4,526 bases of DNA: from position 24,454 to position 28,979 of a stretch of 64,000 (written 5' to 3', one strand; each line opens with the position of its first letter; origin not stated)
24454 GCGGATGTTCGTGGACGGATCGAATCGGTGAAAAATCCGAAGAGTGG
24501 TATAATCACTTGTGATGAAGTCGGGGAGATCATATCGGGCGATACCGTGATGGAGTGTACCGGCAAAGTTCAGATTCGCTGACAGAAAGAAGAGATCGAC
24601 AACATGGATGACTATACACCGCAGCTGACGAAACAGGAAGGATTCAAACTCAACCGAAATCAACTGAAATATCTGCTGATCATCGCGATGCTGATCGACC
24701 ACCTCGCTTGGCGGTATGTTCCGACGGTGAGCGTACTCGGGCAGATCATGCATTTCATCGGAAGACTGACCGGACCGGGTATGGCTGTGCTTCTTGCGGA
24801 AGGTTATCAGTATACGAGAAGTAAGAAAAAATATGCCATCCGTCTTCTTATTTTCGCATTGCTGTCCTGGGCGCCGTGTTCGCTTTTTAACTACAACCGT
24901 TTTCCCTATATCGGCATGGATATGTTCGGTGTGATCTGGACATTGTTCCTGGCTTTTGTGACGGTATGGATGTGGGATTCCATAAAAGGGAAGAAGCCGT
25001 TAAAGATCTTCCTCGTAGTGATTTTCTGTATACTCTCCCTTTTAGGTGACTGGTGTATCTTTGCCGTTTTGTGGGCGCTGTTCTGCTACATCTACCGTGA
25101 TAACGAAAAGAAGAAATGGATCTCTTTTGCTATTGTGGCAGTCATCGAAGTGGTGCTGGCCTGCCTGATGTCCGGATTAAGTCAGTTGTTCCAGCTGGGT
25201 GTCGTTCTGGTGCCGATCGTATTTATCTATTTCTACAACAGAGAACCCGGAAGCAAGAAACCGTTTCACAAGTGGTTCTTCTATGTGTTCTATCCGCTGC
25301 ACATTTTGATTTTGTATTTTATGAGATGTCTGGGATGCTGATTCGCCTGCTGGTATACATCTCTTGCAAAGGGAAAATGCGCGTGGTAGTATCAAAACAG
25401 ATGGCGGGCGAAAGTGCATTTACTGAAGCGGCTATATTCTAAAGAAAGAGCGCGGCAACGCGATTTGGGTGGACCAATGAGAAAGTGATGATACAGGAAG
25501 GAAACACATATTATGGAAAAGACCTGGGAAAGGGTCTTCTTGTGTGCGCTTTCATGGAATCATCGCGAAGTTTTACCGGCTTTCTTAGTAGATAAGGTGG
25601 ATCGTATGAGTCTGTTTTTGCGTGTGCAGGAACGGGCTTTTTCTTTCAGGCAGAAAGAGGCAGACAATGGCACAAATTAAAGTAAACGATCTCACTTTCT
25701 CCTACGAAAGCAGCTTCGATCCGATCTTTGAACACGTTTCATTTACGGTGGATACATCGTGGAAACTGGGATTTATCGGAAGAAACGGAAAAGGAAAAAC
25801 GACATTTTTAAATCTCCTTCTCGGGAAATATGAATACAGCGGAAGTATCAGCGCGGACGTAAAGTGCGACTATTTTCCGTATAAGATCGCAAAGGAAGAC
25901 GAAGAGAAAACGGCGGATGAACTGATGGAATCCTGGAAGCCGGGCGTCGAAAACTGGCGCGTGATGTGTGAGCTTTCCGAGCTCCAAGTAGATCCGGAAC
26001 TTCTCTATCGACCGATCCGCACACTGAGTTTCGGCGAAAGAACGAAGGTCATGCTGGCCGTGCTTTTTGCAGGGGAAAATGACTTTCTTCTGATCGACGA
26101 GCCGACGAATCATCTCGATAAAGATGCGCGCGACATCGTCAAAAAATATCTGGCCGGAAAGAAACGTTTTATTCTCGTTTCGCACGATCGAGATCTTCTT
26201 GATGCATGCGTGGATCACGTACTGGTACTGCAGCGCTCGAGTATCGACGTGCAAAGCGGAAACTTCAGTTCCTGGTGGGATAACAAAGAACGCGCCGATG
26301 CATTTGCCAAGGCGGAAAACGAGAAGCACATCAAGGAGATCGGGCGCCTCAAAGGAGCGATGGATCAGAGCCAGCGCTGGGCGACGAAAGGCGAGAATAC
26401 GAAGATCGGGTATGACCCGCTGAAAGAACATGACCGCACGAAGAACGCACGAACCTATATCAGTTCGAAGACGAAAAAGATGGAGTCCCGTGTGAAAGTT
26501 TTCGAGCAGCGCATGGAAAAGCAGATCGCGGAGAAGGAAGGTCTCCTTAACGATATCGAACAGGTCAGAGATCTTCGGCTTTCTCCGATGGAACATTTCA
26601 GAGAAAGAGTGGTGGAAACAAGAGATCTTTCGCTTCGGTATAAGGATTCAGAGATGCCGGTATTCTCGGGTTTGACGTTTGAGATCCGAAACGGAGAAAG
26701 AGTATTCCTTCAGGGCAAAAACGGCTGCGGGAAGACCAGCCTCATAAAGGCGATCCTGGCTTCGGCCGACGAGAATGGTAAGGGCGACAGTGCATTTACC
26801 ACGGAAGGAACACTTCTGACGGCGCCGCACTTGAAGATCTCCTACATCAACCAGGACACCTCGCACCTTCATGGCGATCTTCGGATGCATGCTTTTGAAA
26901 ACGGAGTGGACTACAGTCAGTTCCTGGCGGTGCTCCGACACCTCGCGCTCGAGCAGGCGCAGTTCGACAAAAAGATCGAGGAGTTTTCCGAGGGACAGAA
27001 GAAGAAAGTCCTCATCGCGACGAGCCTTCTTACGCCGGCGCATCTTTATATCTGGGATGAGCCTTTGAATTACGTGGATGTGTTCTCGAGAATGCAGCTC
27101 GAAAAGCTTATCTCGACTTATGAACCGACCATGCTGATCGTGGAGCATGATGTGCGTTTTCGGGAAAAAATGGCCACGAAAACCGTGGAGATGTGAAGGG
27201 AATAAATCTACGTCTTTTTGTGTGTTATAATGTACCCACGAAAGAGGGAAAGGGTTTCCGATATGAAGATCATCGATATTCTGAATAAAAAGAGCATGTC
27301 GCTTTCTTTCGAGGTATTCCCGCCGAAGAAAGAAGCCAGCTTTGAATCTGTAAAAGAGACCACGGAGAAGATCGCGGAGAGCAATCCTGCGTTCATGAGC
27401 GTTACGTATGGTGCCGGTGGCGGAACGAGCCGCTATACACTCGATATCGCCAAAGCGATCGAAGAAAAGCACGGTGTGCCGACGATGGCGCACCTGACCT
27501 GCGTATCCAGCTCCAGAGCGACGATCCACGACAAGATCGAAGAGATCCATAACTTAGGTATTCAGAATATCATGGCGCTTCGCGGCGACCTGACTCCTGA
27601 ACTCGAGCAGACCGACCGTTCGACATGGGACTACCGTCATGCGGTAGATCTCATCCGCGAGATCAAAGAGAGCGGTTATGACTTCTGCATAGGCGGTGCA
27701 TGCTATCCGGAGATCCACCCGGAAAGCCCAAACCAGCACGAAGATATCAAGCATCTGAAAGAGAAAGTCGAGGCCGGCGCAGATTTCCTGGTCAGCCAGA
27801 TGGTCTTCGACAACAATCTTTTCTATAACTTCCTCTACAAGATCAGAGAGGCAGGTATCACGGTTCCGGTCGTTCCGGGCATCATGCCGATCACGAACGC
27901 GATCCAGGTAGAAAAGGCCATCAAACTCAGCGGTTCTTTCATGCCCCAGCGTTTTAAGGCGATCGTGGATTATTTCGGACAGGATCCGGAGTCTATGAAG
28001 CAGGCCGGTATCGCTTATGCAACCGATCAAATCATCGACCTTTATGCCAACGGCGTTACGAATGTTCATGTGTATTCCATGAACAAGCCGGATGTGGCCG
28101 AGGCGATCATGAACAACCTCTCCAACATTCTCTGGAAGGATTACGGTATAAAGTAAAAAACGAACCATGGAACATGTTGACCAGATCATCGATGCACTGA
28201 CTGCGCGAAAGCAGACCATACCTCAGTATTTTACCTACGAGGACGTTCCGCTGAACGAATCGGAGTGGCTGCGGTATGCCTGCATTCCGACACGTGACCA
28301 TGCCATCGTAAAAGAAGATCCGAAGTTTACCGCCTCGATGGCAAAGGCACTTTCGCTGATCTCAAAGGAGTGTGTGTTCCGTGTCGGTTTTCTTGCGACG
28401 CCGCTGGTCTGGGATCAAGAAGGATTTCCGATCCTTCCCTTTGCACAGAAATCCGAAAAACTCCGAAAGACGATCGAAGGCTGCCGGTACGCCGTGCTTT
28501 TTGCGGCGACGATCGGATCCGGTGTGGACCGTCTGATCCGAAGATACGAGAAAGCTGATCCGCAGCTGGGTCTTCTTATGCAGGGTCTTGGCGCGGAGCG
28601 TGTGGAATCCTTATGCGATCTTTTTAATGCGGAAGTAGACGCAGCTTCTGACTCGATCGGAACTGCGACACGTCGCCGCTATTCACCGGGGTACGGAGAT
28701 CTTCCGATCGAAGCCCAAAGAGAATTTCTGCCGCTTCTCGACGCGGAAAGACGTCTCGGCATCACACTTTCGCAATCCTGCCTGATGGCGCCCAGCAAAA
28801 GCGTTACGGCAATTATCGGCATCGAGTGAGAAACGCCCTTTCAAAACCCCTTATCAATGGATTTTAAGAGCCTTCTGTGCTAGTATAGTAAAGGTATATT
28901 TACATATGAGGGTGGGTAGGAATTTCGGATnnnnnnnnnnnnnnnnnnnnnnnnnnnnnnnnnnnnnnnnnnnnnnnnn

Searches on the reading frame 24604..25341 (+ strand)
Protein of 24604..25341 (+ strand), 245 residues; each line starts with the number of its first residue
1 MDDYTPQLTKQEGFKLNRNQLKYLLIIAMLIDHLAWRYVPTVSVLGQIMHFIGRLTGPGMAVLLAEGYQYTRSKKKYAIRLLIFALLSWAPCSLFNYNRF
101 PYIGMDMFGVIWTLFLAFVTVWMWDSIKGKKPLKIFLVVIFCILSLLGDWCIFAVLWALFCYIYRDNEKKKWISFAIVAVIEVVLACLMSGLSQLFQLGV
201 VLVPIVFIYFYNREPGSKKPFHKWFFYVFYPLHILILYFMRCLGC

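Call 5: search_protein_families(library=pfam, proteins=[window:24604-25341:+], max_evalue=0.001)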
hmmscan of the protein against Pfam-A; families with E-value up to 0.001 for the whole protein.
window:24604-25341:+ (245 aa): 1 family
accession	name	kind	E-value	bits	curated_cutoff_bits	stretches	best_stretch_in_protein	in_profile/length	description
PF05857.17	TraX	-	2.2e-26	93.6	25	1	18-241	2-217/217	TraX protein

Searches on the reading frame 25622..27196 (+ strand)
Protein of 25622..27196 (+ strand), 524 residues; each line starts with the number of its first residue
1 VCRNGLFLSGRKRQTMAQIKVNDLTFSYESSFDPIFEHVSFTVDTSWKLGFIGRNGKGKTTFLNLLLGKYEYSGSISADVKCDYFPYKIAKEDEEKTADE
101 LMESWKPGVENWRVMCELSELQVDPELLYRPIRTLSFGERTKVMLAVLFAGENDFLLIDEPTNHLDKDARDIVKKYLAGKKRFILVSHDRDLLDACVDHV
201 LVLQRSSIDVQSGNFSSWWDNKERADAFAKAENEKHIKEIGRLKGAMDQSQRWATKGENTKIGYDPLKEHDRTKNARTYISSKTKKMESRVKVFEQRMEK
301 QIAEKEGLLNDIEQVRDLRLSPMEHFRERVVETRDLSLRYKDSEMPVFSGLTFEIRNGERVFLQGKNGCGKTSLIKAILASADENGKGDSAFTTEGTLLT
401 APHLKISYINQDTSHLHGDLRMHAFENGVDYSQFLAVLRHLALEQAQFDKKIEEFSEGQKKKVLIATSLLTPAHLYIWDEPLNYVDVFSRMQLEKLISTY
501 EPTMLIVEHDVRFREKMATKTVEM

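Call 5: search_protein_families(library=pfam, proteins=[window:25622-27196:+], max_evalue=0.001)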
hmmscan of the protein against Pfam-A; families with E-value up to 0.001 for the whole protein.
window:25622-27196:+ (524 aa): 10 families
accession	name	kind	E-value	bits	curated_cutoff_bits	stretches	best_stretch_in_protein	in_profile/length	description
PF00005.33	ABC_tran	-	3.8e-40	138.1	25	2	349-483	2-137/137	ABC transporter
PF13304.12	AAA_21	-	4.6e-12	47.1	27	0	363-396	4-39/304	AAA domain, putative AbiEii toxin, Type IV TA system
PF02463.25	SMC_N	-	2.2e-09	37.5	40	1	134-201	136-210/220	RecF/RecN/SMC N terminal domain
PF01926.29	MMR_HSR1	-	3.2e-05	24.4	21.9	0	360-465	1-109/113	50S ribosome-binding GTPase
PF13555.12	AAA_29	-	4e-05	23.7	27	0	348-379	12-43/61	P-loop containing region of AAA domain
PF13175.12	AAA_15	-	4.5e-05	23.7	32.1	0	363-380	28-45/374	AAA ATPase domain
PF05729.18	NACHT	-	6e-05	23.4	26.7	0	360-385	2-27/167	NACHT domain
PF13191.12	AAA_16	-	0.0001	23.3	32.6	0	358-427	24-89/167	AAA ATPase domain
PF03193.22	RsgA_GTPase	-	0.00047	20.5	30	0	351-384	100-132/174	RsgA GTPase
PF02367.23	TsaE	-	0.00074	19.9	26.6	0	354-383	17-46/128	Threonylcarbamoyl adenosine biosynthesis protein TsaE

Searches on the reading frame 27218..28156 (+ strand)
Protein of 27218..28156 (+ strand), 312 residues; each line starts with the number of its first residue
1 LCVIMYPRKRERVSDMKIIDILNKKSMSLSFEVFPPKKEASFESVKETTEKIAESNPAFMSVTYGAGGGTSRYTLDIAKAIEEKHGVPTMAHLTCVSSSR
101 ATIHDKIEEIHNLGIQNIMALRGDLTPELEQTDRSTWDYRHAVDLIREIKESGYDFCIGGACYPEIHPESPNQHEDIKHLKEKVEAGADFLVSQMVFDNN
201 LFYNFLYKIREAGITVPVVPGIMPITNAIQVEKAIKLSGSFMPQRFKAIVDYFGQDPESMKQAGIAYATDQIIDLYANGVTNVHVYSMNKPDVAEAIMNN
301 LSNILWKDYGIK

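Call 5: search_protein_families(library=pfam, proteins=[window:27218-28156:+], max_evalue=0.001)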
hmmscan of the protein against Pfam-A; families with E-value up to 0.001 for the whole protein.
window:27218-28156:+ (312 aa): 1 family
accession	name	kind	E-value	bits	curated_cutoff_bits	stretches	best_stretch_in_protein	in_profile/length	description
PF02219.23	MTHFR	-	1.7e-88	297.1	24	1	18-301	2-286/287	Methylenetetrahydrofolate reductase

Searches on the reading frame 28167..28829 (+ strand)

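Call 5: search_protein_families(library=pfam, proteins=[window:28167-28829:+], max_evalue=0.001)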
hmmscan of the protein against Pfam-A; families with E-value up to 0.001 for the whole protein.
window:28167-28829:+ (220 aa): 1 family
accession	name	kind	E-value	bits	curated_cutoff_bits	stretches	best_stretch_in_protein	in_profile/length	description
PF02965.22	Met_synt_B12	-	3.7e-08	33.6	25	1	108-217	122-246/273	Vitamin B12 dependent methionine synthase, activation domain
